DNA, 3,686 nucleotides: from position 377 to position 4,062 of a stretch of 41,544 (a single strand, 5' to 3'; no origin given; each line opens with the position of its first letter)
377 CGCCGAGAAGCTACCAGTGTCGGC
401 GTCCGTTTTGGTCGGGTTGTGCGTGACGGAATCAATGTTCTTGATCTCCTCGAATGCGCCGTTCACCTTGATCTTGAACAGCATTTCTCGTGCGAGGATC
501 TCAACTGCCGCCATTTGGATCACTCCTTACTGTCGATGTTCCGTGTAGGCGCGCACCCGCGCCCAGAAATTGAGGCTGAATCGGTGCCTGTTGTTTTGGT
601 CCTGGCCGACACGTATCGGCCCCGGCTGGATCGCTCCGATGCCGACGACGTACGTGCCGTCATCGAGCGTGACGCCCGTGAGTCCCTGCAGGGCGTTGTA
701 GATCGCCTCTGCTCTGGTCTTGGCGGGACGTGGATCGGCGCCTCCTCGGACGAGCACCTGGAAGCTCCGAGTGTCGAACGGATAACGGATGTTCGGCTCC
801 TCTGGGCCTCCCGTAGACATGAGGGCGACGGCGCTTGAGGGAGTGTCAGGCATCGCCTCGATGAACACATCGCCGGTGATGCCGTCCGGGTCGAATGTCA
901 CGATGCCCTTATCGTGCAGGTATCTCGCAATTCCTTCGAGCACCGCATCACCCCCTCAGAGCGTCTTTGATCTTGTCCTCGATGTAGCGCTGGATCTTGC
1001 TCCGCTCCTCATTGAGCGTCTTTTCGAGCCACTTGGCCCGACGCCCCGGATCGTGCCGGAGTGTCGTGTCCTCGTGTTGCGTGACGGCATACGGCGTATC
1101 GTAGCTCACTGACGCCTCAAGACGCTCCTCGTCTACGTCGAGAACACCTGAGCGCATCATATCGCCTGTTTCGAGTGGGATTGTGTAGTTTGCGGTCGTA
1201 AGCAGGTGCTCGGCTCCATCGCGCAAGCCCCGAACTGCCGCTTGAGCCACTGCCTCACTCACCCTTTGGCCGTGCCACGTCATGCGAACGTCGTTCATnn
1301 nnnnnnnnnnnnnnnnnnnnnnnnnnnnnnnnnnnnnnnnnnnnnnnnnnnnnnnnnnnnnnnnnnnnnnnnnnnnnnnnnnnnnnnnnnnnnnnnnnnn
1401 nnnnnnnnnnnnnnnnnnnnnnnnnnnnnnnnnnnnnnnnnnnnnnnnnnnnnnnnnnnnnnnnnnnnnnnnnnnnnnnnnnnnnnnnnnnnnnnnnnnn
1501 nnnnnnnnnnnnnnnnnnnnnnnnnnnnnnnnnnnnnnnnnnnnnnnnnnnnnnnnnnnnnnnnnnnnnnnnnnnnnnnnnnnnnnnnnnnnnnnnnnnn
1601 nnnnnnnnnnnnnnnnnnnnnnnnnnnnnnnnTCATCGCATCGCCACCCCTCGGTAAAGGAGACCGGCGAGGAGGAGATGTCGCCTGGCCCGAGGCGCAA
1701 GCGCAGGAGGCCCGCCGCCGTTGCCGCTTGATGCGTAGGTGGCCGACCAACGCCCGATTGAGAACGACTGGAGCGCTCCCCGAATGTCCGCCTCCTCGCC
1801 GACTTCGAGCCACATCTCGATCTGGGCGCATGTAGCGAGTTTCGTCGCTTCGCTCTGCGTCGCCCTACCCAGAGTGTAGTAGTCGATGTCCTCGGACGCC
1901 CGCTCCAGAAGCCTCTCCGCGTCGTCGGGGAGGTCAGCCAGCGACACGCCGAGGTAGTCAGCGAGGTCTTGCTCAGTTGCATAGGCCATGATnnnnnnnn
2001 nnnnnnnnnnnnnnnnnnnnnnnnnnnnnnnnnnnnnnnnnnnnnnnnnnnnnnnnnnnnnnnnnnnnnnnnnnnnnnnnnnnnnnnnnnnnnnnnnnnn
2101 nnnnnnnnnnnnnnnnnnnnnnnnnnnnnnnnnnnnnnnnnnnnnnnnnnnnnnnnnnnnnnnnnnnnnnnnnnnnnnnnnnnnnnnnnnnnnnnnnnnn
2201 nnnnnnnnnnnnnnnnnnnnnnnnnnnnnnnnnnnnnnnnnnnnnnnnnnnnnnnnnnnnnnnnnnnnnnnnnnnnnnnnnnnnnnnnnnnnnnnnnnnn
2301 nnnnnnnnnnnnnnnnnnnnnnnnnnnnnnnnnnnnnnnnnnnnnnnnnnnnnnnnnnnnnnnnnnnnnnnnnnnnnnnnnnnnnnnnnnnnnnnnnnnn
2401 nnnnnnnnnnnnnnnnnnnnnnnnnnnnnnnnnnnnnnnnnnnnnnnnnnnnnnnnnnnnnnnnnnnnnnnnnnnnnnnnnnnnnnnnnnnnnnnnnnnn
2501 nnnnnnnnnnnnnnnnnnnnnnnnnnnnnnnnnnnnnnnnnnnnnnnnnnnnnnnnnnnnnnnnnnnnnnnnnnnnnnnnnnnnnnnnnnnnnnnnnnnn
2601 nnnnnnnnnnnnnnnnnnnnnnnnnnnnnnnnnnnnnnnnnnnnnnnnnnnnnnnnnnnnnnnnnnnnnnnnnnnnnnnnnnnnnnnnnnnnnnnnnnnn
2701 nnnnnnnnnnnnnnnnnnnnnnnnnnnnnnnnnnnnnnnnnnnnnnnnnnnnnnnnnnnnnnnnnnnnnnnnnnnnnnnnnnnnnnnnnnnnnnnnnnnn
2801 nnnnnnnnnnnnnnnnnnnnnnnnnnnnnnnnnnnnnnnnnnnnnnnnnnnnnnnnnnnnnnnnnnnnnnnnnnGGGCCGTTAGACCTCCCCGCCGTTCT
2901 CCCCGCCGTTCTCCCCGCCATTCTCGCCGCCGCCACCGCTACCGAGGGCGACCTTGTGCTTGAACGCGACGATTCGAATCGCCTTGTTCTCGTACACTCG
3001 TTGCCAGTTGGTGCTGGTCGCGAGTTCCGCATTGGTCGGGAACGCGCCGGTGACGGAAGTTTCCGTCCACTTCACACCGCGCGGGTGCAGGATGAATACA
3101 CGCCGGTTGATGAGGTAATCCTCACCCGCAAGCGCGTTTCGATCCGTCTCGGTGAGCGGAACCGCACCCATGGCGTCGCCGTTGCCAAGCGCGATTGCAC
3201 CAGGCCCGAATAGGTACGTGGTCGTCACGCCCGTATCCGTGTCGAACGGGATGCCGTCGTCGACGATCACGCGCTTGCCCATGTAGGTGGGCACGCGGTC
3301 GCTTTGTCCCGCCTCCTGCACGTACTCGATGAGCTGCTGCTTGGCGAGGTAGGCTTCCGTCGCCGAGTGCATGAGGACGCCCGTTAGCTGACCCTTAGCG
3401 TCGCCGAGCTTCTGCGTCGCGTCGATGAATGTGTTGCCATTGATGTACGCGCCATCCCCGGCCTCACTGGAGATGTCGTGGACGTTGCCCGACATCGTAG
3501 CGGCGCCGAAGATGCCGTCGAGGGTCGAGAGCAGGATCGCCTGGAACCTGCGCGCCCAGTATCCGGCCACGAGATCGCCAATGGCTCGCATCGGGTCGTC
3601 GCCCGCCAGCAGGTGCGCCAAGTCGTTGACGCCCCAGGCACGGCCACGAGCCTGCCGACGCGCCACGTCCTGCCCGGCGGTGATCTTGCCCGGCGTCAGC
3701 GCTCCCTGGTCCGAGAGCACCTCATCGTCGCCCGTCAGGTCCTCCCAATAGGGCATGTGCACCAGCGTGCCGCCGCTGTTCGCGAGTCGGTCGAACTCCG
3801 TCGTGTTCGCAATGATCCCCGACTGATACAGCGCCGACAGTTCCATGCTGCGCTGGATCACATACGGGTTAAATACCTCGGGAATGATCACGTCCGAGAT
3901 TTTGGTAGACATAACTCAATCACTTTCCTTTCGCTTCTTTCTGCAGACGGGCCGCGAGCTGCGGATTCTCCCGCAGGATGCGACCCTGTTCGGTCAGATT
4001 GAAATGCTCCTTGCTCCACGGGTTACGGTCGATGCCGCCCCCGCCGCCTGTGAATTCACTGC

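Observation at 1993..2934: Orphan QueC-like PP-loop enzyme fused to a head-module domain, embedded between capsid and connector genes next to a repeat-tailed capsid protein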

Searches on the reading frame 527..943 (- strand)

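Call 3: search_protein_families(library=pfam, proteins=[window:527-943:-], max_evalue=0.1)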
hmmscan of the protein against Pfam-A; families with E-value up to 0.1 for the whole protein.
window:527-943:- (138 aa): 2 families
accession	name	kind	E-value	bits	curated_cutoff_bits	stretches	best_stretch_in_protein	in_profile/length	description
PF12691.13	Phage_tail_terminator_6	-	1.9e-16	60.7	23.8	1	8-128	1-114/118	Bacteriophage tail terminator protein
PF23961.1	Phage_tail_terminator_9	-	0.0054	16.9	27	1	59-133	63-136/153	Phage neck terminator protein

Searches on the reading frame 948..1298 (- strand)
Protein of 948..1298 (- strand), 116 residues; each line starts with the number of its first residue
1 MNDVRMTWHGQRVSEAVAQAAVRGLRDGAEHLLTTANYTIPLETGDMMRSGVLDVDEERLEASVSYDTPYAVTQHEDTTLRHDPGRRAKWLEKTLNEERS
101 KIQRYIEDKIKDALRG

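Call 3: search_protein_families(library=pfam, proteins=[window:948-1298:-], max_evalue=0.1)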
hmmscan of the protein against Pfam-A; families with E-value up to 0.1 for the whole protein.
window:948-1298:- (116 aa): 1 family
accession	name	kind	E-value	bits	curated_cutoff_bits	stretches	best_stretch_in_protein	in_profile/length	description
PF11114.13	Minor_capsid_2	-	4.5e-06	27.2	27.7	1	16-101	14-101/113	Minor capsid protein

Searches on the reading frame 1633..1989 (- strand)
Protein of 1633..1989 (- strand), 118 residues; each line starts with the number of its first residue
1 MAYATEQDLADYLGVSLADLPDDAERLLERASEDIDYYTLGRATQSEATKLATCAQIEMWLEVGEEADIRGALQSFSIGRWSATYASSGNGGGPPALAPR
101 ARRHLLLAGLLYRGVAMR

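Call 3: search_protein_families(library=pfam, proteins=[window:1633-1989:-], max_evalue=0.1)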
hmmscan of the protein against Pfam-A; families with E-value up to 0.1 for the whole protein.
window:1633-1989:- (118 aa): 0 families

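Call 4: search_protein_families(library=phrogs, proteins=[window:1633-1989:-], max_evalue=0.01)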
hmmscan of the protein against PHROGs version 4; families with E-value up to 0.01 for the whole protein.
window:1633-1989:- (118 aa): 5 families
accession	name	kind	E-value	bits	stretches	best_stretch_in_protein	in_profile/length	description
phrog_541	-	connector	1.5e-28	100.3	1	1-116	1-127/129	head-tail adaptor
phrog_17896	-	unknown function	1.2e-11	45.7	1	2-104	93-209/230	-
phrog_442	-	connector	3.1e-06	27.7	1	1-42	85-125/270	head-tail adaptor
phrog_137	-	connector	0.0016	18.8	1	1-43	61-104/222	head-tail adaptor Ad1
phrog_33358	-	unknown function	0.008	17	1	2-65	102-171/233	-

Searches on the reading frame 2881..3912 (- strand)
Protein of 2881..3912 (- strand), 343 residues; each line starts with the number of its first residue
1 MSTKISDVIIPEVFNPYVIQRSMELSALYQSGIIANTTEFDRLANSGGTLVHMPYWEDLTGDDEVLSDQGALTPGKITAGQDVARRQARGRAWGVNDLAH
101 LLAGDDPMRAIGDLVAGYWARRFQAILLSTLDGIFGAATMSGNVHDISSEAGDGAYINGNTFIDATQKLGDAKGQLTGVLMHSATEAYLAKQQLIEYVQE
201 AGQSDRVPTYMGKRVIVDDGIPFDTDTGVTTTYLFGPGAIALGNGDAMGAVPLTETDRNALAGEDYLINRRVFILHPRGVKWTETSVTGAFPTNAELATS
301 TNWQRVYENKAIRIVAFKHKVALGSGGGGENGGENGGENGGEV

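Call 3: search_protein_families(library=pfam, proteins=[window:2881-3912:-], max_evalue=0.1)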
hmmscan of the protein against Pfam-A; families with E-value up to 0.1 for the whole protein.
window:2881-3912:- (343 aa): 1 family
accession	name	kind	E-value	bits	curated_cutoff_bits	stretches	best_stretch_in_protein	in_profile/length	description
PF20036.5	Gp13-like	-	3e-13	50.2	26.4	1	137-308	131-304/313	Major capsid protein 13-like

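Call 4: search_protein_families(library=phrogs, proteins=[window:2881-3912:-], max_evalue=0.01)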
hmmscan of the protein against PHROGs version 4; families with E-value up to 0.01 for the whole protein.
window:2881-3912:- (343 aa): 3 families
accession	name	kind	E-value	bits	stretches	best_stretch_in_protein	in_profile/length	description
phrog_247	-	head and packaging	2.8e-115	386.3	1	1-321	4-339/351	major head protein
phrog_19632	-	unknown function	8.9e-50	169.5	1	1-148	2-149/149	-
phrog_15288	-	head and packaging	9.4e-49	166.4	1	155-321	4-171/172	major head protein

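Call 82: find_related_loci(query=window:2881-3912:-, collection=viral_contigs, flank=7000)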
Query window:2881-3912:- (343 aa) in viral_contigs; peptide patterns used: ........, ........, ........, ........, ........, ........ (x = any residue, [..] = any of these).
44 stretches matched a pattern; 43 encode a relative of the query (tblastn E <= 1e-3); 43 distinct loci.
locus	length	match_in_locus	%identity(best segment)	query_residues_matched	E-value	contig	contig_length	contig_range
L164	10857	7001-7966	87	1-322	0e+0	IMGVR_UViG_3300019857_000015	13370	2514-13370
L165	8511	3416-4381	86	1-322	0e+0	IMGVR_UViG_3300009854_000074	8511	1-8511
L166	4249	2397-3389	85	1-331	0e+0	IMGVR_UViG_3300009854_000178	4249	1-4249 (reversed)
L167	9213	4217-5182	86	1-322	0e+0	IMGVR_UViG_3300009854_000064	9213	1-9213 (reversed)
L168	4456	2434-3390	68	1-322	4e-149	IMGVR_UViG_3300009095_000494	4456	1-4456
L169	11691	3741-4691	66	2-321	5e-140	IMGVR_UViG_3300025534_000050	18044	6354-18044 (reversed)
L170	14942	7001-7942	66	3-321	6e-134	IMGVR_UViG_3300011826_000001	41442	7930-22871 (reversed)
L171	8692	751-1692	66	3-321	2e-133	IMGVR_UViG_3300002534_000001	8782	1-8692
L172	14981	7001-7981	62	1-326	1e-133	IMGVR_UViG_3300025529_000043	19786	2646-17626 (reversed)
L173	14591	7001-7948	64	1-321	6e-133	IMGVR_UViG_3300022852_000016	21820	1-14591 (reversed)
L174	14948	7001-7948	65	1-321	1e-132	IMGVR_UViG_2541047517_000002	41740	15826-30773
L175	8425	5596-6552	64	2-325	1e-131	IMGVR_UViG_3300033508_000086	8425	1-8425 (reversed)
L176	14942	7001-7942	65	3-321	2e-131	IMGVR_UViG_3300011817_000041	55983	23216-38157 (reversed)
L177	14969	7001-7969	61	1-322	7e-131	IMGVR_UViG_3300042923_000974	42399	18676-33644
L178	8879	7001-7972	62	1-323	5e-131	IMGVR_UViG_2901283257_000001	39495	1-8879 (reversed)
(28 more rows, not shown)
